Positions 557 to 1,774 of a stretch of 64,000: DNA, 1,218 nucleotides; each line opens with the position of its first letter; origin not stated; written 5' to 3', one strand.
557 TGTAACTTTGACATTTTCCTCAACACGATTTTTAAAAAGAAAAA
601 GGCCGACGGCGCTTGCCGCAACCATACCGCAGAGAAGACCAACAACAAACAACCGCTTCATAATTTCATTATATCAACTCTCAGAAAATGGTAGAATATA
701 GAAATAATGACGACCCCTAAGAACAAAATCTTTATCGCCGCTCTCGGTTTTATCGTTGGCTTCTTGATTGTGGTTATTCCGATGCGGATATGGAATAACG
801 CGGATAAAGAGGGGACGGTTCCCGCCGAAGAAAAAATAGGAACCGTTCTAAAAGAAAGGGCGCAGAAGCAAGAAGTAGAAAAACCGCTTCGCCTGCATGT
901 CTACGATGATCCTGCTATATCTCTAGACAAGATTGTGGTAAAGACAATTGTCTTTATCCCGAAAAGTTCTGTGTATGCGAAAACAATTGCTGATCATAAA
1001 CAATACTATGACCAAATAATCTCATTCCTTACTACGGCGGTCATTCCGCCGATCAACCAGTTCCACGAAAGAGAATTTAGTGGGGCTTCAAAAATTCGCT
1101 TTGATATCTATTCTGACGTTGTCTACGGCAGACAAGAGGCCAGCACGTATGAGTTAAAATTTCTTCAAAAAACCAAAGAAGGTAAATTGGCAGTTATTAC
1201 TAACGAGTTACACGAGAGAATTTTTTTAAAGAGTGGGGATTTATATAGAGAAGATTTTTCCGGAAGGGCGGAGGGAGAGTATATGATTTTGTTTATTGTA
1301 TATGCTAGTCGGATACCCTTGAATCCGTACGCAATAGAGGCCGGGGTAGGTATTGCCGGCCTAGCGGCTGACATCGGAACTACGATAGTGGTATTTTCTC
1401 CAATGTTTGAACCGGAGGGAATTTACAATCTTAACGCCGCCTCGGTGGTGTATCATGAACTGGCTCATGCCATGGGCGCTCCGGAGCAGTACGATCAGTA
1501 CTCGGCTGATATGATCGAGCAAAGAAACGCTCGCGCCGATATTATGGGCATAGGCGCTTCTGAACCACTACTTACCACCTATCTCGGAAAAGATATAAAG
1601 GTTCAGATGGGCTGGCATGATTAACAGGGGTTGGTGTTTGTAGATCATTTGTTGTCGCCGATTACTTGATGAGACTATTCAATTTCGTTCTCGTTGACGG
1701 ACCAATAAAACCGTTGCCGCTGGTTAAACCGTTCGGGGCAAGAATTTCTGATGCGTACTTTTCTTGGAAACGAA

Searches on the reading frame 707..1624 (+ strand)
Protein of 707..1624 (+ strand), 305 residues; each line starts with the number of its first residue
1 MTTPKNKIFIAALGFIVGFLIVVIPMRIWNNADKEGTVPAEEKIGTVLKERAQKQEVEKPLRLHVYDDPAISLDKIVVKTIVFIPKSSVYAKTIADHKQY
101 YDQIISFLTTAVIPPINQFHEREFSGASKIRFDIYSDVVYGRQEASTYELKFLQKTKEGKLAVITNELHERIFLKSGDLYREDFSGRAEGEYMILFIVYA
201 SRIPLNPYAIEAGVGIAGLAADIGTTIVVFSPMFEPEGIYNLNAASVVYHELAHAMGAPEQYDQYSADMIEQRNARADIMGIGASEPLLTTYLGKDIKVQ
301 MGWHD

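Call 10: search_protein_families(library=pfam, max_evalue=0.01, proteins=[window:707-1624:+])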
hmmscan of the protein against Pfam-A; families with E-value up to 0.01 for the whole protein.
window:707-1624:+ (305 aa): 0 families

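Call 47: search_protein_families(library=ncbifam, max_evalue=0.01, proteins=[window:707-1624:+])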
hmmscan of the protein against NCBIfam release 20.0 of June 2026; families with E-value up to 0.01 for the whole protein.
window:707-1624:+ (305 aa): 1 family
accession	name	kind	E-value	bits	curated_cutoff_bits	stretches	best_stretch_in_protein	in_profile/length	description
TIGR03296.1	M6dom_TIGR03296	domain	0.0065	16.4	110.8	1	241-283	163-205/286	M6 family metalloprotease domain-containing protein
